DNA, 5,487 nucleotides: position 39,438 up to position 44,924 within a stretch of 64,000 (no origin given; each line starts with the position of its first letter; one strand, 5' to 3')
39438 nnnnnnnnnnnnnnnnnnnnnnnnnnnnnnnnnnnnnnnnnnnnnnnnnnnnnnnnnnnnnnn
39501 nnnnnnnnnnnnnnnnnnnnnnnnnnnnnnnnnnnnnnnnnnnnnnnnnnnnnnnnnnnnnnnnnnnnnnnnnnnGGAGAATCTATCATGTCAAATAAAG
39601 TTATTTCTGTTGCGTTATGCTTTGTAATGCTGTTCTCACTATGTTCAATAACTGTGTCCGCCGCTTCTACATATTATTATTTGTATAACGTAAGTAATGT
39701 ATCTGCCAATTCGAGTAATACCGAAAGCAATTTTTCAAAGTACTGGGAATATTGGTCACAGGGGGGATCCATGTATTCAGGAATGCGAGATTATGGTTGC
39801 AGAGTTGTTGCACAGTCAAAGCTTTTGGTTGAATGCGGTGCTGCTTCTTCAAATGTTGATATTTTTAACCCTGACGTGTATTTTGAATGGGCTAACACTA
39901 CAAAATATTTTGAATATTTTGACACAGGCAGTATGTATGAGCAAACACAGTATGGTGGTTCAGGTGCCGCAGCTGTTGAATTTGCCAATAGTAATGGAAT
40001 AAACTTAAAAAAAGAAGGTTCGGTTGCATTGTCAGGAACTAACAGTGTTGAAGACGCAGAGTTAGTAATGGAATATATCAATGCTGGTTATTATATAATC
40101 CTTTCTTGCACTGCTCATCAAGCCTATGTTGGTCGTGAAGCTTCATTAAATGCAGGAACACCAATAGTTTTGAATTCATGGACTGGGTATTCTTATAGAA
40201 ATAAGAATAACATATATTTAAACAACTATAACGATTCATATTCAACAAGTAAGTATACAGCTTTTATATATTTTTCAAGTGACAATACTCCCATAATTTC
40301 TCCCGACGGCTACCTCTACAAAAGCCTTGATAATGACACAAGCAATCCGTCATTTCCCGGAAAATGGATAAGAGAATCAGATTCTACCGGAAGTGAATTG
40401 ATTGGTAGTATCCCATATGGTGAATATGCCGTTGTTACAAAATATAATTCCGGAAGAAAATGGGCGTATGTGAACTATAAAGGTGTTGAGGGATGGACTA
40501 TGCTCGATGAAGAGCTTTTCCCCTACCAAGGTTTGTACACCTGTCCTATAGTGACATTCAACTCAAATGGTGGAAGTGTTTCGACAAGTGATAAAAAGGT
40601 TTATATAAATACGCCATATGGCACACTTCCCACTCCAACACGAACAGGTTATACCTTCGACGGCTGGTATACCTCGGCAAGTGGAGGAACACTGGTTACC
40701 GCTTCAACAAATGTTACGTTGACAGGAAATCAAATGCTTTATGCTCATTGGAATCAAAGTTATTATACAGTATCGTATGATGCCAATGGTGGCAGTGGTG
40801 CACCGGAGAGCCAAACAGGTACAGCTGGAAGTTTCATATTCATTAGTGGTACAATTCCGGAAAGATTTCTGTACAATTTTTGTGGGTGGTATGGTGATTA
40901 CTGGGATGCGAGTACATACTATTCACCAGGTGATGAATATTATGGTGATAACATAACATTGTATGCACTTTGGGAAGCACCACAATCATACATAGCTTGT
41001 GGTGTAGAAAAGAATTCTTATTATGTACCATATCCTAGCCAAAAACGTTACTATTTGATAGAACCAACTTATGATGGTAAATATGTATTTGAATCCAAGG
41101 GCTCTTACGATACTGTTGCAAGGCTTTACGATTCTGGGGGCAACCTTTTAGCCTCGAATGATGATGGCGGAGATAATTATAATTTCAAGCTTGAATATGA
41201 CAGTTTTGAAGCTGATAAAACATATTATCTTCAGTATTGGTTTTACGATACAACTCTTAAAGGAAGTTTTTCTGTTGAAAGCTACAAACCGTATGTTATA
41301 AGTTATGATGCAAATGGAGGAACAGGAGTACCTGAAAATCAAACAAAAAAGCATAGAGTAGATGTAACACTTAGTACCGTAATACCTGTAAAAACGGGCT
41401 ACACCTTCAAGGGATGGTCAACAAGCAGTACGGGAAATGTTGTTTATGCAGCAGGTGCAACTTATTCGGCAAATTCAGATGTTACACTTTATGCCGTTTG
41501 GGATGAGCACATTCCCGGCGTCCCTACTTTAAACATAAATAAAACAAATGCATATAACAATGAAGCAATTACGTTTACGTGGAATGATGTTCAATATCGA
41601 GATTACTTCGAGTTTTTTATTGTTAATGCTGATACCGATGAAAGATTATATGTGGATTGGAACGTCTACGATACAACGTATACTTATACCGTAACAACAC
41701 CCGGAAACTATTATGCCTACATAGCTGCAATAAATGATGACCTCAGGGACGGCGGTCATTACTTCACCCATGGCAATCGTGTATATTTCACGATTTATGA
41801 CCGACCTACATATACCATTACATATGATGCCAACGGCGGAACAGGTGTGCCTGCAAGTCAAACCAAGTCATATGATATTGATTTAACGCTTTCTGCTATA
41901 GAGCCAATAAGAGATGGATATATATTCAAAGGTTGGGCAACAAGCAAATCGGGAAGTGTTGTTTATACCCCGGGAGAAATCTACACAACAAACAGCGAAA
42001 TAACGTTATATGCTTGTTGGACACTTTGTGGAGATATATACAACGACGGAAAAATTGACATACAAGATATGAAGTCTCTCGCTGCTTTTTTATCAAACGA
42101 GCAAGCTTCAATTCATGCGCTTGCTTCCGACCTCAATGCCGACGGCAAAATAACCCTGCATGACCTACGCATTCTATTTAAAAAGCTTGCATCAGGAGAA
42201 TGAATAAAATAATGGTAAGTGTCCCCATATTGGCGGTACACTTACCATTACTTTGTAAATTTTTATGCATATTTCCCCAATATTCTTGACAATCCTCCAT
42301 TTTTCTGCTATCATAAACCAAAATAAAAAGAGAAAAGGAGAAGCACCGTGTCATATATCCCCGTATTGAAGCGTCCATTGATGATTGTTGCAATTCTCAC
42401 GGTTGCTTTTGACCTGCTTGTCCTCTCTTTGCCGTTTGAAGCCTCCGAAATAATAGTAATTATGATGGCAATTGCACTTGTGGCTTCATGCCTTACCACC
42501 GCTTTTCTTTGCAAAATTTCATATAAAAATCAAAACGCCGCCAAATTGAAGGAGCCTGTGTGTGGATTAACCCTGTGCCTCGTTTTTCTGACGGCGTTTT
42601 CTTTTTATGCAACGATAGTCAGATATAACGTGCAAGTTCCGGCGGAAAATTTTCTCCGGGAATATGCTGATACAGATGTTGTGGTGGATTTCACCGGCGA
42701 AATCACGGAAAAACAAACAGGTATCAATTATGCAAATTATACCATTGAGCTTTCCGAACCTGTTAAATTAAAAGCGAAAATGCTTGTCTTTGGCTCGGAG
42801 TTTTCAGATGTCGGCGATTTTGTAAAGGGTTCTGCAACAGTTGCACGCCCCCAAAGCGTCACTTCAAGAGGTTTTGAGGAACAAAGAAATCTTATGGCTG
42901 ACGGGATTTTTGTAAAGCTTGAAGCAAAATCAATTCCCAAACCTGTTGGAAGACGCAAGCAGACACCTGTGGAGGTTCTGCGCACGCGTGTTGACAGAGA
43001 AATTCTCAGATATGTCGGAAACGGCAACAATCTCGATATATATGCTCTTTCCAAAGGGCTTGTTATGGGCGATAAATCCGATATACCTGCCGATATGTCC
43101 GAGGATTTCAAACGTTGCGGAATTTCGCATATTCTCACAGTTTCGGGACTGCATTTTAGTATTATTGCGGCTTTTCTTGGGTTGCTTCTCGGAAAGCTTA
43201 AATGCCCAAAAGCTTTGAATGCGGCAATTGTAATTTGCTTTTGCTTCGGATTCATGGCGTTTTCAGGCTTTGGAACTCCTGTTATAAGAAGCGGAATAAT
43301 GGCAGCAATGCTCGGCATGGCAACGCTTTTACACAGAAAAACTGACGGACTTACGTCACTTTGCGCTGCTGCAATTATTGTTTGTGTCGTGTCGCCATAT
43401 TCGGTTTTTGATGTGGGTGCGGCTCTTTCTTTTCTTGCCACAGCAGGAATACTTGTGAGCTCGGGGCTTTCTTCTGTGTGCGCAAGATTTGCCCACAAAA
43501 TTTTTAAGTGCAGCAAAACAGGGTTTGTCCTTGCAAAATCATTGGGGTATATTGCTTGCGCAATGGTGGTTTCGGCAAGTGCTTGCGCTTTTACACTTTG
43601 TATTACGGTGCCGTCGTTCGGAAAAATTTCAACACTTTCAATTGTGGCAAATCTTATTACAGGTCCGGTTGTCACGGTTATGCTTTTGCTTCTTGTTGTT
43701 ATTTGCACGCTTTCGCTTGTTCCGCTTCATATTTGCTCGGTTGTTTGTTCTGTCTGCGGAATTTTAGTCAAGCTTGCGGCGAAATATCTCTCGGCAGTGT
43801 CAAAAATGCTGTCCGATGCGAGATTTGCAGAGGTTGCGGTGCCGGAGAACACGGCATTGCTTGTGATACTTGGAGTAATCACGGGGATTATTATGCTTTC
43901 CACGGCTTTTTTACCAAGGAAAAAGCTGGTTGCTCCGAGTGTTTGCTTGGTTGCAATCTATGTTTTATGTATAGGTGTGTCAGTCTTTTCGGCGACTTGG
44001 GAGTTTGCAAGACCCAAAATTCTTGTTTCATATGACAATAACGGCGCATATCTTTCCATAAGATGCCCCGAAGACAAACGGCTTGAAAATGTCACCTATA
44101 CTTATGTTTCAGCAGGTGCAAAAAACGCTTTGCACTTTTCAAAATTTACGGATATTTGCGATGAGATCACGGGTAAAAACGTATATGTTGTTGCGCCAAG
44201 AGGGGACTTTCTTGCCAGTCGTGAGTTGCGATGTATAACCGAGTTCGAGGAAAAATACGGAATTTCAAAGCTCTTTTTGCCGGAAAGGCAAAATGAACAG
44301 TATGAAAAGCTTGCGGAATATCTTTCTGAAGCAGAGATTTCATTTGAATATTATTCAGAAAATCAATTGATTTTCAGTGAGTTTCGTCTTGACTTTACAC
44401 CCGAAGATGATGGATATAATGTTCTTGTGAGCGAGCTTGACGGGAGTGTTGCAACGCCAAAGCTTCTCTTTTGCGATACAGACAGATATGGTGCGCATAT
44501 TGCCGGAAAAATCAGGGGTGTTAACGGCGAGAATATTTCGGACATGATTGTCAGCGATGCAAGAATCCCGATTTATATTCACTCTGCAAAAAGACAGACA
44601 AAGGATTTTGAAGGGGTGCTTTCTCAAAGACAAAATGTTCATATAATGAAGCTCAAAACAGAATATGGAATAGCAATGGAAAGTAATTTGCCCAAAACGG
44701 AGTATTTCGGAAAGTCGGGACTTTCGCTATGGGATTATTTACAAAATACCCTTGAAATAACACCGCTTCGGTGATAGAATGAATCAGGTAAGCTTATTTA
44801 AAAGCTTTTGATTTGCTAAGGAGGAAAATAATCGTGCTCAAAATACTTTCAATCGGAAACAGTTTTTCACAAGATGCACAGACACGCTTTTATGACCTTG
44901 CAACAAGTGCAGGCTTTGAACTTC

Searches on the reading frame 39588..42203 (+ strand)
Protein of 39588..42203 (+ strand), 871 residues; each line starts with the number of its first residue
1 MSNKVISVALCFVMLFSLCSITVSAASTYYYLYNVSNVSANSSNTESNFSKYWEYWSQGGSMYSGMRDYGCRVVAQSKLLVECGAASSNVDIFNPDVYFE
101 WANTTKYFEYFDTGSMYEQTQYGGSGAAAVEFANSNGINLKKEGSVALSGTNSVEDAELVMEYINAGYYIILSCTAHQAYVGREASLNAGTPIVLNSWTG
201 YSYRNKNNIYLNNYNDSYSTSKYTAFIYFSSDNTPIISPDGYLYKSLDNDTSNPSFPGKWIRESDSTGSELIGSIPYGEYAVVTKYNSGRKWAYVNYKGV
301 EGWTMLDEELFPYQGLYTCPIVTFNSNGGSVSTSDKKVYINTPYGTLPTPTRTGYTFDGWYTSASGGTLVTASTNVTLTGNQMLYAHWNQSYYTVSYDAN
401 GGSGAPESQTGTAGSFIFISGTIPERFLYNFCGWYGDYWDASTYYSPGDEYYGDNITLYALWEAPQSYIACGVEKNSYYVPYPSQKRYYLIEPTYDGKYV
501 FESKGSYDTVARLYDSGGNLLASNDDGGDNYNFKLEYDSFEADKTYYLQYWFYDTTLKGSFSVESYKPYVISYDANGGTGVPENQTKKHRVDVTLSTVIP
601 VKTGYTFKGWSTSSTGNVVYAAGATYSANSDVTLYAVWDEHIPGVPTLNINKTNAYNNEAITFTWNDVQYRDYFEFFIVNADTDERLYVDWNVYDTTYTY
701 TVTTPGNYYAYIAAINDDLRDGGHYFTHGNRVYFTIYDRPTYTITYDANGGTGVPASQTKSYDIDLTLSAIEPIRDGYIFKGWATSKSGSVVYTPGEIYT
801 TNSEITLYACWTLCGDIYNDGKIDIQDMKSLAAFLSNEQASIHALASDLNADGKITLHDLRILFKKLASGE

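Call 10: search_protein_families(library=pfam, proteins=[window:39588-42203:+], max_evalue=0.01)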
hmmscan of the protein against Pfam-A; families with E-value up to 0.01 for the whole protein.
window:39588-42203:+ (871 aa): 5 families
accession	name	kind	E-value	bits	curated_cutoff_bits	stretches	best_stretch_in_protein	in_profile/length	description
PF09479.16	Flg_new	-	3.5e-61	203.6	27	4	322-387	3-65/65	Listeria-Bacteroides repeat domain (List_Bact_rpt)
PF18998.6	Flg_new_2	-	8.8e-08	32.5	23.6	0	324-390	5-71/73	Divergent InlB B-repeat domain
PF00404.24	Dockerin_1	-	8.3e-07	29.5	22.9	1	815-867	2-56/57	Dockerin type I domain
PF08239.17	SH3_3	-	0.00079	20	27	1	261-303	5-47/54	Bacterial SH3 domain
PF00036.39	EF-hand_1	-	0.0058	16.5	25.4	0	848-867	10-29/29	EF hand domain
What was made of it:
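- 39588..42203 (+): 871-aa secreted protein: unassigned N-terminal domain, SH3-like domain, four Listeria-Bacteroides repeats and a C-terminal dockerin. Call 10.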

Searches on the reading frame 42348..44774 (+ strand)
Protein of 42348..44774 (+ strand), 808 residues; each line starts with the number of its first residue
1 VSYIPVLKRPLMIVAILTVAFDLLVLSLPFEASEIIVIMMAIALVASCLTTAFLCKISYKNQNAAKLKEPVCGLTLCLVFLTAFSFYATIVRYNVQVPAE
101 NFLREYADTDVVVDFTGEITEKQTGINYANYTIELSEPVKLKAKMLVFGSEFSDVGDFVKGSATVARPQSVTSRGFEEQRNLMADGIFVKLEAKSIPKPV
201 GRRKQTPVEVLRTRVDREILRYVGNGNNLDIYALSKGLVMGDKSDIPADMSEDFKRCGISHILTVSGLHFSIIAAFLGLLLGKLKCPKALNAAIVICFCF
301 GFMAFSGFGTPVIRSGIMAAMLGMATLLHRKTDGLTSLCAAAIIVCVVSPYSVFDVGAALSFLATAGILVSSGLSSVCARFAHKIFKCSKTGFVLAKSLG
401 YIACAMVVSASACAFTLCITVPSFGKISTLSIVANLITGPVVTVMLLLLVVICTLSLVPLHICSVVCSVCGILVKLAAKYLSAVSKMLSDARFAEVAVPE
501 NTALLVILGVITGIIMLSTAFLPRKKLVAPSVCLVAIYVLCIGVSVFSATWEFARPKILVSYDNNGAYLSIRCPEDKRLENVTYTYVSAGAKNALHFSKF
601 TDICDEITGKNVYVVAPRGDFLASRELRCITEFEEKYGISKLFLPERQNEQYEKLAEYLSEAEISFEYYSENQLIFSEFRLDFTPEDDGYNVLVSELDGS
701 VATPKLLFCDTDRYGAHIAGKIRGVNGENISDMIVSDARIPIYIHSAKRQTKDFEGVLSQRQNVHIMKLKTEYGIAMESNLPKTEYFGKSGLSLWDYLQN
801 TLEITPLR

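Call 10: search_protein_families(library=pfam, proteins=[window:42348-44774:+], max_evalue=0.01)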
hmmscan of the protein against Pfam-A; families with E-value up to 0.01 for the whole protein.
window:42348-44774:+ (808 aa): 2 families
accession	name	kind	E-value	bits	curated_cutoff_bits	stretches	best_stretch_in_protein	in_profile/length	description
PF03772.21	Competence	-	4.5e-48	164.4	23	1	238-517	1-264/270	Competence protein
PF13567.11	DUF4131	-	0.00039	20.6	31.6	1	43-196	8-162/165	Domain of unknown function (DUF4131)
